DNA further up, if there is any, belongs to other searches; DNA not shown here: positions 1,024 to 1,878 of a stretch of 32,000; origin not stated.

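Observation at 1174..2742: AT-richer three-gene overlapping operon (RelE/HigB-like, XRE-HTH, unknown) inserted just upstream of the GTA cluster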

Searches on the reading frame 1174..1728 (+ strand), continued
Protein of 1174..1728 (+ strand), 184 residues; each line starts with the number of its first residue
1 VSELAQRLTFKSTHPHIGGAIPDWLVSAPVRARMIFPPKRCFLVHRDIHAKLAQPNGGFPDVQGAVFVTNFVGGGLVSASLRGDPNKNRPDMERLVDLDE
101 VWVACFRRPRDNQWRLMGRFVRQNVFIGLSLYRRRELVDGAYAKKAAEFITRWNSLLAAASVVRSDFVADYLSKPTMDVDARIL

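Call 59: search_protein_families(library=pfam, proteins=[L020:4164-4640:+, L007:1711-2373:+, L008:2145-2789:+, L013:2982-3596:+, L023:807-1271:+, L028:1527-2027:+, L014:1786-2310:+, L016:3080-3649:+, L011:1244-1774:+], max_evalue=0.1)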
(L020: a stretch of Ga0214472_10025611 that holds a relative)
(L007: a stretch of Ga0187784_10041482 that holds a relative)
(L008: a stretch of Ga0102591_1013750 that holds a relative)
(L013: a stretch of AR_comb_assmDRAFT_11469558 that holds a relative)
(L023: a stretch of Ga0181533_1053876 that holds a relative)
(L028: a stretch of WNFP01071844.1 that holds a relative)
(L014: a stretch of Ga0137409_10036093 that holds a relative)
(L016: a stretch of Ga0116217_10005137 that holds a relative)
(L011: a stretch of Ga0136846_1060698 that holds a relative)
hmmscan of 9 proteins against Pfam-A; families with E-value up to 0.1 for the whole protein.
L020:4164-4640:+ (158 aa): 1 family
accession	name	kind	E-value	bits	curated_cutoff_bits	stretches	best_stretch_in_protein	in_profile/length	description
PF22091.2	DUF6941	-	1.7e-06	28.8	27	1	12-131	2-108/125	Family of unknown function (DUF6941)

L007:1711-2373:+ (220 aa): 0 families

L008:2145-2789:+ (214 aa): 1 family
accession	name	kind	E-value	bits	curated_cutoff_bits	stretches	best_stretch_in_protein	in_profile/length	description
PF21766.3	Dit_C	-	0.002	18.3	27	0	51-104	64-118/165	Dit, C-terminal domain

L013:2982-3596:+ (205 aa): 1 family
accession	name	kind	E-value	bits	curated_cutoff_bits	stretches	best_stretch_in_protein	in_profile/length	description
PF22091.2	DUF6941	-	0.017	15.9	27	1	63-107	3-44/125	Family of unknown function (DUF6941)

L023:807-1271:+ (155 aa): 1 family
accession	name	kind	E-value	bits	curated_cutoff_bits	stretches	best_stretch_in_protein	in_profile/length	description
PF22091.2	DUF6941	-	3.1e-06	28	27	1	13-84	2-74/125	Family of unknown function (DUF6941)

L028:1527-2027:+ (167 aa): 1 family
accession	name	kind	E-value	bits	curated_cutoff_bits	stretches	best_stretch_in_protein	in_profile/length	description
PF22091.2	DUF6941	-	0.00013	22.8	27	1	13-97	3-71/125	Family of unknown function (DUF6941)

L014:1786-2310:+ (175 aa): 1 family
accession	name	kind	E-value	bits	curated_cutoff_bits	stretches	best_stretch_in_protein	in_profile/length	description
PF22091.2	DUF6941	-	0.001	19.8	27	1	32-164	3-123/125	Family of unknown function (DUF6941)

L016:3080-3649:+ (190 aa): 1 family
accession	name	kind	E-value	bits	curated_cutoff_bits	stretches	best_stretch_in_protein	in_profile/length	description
PF22091.2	DUF6941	-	0.00083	20.2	27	1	53-124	3-70/125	Family of unknown function (DUF6941)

L011:1244-1774:+ (177 aa): 1 family
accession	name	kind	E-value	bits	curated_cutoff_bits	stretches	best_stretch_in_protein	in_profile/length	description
PF22091.2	DUF6941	-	0.0018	19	27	1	29-156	2-116/125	Family of unknown function (DUF6941)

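Call 62: fold_search(model_id=the predicted structure, library=viral)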
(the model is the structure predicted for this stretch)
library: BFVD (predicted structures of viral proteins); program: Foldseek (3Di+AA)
matches with E <= 10: 266; with E <= 0.001: 0
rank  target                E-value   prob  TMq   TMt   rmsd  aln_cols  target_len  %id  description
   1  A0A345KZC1            5.7e-03  0.99  0.42  0.57   7.1       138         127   14  (no name in the UniProt tables at hand)
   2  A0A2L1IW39            1.3e-01  0.25  0.19  0.27  11.4       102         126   10  Uncharacterized protein [Streptomyces phage BillNye]
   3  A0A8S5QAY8            1.5e-01  0.25  0.27  0.29   8.1       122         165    8  Uncharacterized protein [Siphoviridae sp. ct2ZW1]
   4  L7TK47                1.9e-01  0.18  0.25  0.29   7.7       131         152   14  Uncharacterized protein [Halorubrum sodomense tailed virus 2]
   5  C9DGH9                2.5e-01  0.08  0.18  0.21  17.6       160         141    8  Uncharacterized protein [Delftia phage PhiW-14]
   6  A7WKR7                4.1e-01  0.08  0.21  0.15  16.5       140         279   10  Uncharacterized protein [Betalipothrixvirus pezzuloense]
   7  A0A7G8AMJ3            4.4e-01  0.09  0.22  0.18  10.8        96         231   11  (no name in the UniProt tables at hand)
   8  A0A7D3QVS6            5.0e-01  0.20  0.25  0.31   9.2        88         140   14  Uncharacterized protein [Fadolivirus FV1/VV64]
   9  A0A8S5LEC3            8.3e-01  0.10  0.26  0.08   9.3       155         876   10  RNA polymerase (Fragment) [Podoviridae sp. ct4s49]
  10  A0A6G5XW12            8.3e-01  0.08  0.18  0.21  10.3        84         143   11  (no name in the UniProt tables at hand)
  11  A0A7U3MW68            8.8e-01  0.06  0.22  0.24   8.0       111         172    9  (no name in the UniProt tables at hand)
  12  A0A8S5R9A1            9.4e-01  0.03  0.16  0.19  18.4       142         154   10  Uncharacterized protein [virus sp. ctDYl1]
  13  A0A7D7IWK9            9.4e-01  0.02  0.09  0.20  10.0        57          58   12  (no name in the UniProt tables at hand)
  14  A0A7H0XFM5            1.0e+00  0.12  0.21  0.42   6.6        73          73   12  Uncharacterized protein [Pseudomonas phage phiK7A1]
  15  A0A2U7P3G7            1.0e+00  0.06  0.18  0.25   9.8       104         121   13  (no name in the UniProt tables at hand)
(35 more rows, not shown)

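Call 63: search_protein_families(library=ncbifam, alignment_id=A5, max_evalue=1)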
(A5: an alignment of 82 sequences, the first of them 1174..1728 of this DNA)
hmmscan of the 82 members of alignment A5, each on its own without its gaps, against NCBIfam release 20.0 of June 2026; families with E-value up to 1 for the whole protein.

A. member 1, window:1174-1728:+ (184 aa): 0 families

B. families by the number of members that match (of 82 scanned): 9 families
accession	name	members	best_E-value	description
NF007636.0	PRK10301.1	1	0.041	CopC domain-containing protein YobA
NF046070.1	PyrdoxPyrvTramin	1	0.042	pyridoxamine--pyruvate transaminase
TIGR02678.1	TIGR02678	1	0.043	TIGR02678 family protein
NF041070.1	carrier_LysW_Arch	1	0.098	alpha-aminoadipate/glutamate carrier protein LysW/ArgW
NF008993.0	PRK12336.1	1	0.12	translation initiation factor IF-2 subunit beta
TIGR00571.1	dam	1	0.13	Dam family site-specific DNA-(adenine-N6)-methyltransferase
NF011257.0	PRK14663.1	1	0.14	holo-[acyl-carrier-protein] synthase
TIGR01427.1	PTS_IIC_fructo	1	0.21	fructose-specific PTS transporter subunit EIIC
NF045715.1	sulf_resp_HmcB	1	0.21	sulfate respiration complex iron-sulfur protein HmcB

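Call 64: search_protein_families(library=phrogs, alignment_id=A5, max_evalue=1)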
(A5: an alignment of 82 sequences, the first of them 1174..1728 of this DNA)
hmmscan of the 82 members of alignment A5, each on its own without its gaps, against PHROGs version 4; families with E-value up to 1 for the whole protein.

A. member 1, window:1174-1728:+ (184 aa): 0 families

B. families by the number of members that match (of 82 scanned): 28 families (the first 25 are shown)
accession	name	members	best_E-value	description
phrog_16640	-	1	0.014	-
phrog_5569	-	1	0.025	-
phrog_25736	-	1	0.026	-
phrog_33105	-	1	0.027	-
phrog_14880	-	1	0.032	-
phrog_4212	-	1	0.057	-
phrog_270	-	1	0.07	replication initiation protein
phrog_24001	-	1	0.092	-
phrog_12570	-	1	0.11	-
phrog_20289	-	1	0.14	-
phrog_22503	-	1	0.15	-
phrog_6229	-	1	0.16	-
phrog_1840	-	1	0.2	excisionase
phrog_25916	-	1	0.21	-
phrog_34662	-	1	0.21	-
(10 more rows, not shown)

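Call 101: find_related_loci(query=A6, collection=viral_contigs, flank=5000)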
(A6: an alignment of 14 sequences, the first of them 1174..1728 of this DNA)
Query A6 (184 aa) in viral_contigs; peptide patterns used: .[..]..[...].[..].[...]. (x = any residue, [..] = any of these).
67 stretches matched a pattern; 3 encode a relative of the query (tblastn E <= 1e-3); 3 distinct loci.
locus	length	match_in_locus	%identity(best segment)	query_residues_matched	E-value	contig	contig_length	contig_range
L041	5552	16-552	40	5-180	1e-27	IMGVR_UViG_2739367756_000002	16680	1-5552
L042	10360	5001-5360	35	57-180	1e-18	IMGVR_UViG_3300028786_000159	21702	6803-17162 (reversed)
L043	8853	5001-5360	34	57-180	2e-18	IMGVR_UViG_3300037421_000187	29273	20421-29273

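Call 104: search_protein_families(library=pfam, proteins=[L041:4020-4406:-, L041:4410-4838:-, L041:4840-5496:-, L042:3786-4442:+, L042:2770-3804:+, L043:1285-2988:+, L043:6505-7611:+, L041:1009-1656:+, L043:3974-4450:+], max_evalue=0.01)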
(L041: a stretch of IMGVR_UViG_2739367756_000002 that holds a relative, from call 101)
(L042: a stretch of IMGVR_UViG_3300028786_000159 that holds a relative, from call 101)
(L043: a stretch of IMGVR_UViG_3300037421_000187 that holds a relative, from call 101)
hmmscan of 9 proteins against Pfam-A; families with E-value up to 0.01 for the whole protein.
L041:4020-4406:- (128 aa): 1 family
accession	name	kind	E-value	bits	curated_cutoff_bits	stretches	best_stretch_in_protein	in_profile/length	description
PF03592.21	Terminase_2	-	7.1e-09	36.9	26.1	1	19-81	15-77/141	Terminase small subunit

L041:4410-4838:- (142 aa): 8 families
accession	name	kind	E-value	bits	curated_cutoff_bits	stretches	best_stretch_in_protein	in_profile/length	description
PF20901.3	Sf6_terminase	-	2.5e-05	24.7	27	1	10-73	1-65/106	Bacteriophage Sf6, terminase small subunit-like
PF01381.28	HTH_3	-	5.3e-05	23.6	23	1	24-50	8-34/55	Helix-turn-helix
PF13518.12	HTH_28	-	0.00022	21.7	25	1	17-48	4-35/52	Helix-turn-helix domain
PF02796.21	HTH_7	-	0.00052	20.5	23.8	1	5-43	1-39/45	Helix-turn-helix domain of resolvase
PF16677.11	GP3_package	-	0.0033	18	29.4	1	31-91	39-95/105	DNA-packaging protein gp3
PF13022.12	HTH_Tnp_1_2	-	0.0037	17.8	27.9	1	25-53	26-53/122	Helix-turn-helix of insertion element transposase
PF13384.12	HTH_23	-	0.0044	17.2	24.6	0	18-48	10-40/50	Homeodomain-like domain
PF13560.12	HTH_31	-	0.0055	17.4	27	0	23-50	12-39/64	Helix-turn-helix domain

L041:4840-5496:- (218 aa): 0 families

L042:3786-4442:+ (218 aa): 1 family
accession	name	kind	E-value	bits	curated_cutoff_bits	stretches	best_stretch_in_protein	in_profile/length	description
PF23899.1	SU10_portal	-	3.6e-55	187.9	30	1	39-208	2-163/593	Phage SU10 portal protein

L042:2770-3804:+ (344 aa): 1 family
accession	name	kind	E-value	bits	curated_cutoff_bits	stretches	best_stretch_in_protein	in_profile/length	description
PF01551.29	Peptidase_M23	-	4.5e-12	46.4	28.7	1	51-142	4-93/96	Peptidase family M23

L043:1285-2988:+ (567 aa): 1 family
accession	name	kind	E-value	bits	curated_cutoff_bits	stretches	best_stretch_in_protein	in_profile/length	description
PF16190.11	E1_FCCH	-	4.4e-05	23.9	29.5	1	375-432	8-66/70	Ubiquitin-activating enzyme E1 FCCH domain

L043:6505-7611:+ (368 aa): 1 family
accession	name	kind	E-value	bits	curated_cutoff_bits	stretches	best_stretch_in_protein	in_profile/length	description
PF13884.11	Peptidase_S74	-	5.9e-11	42.9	22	1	283-331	1-57/58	Chaperone of endosialidase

L041:1009-1656:+ (215 aa): 0 families

L043:3974-4450:+ (158 aa): 0 families
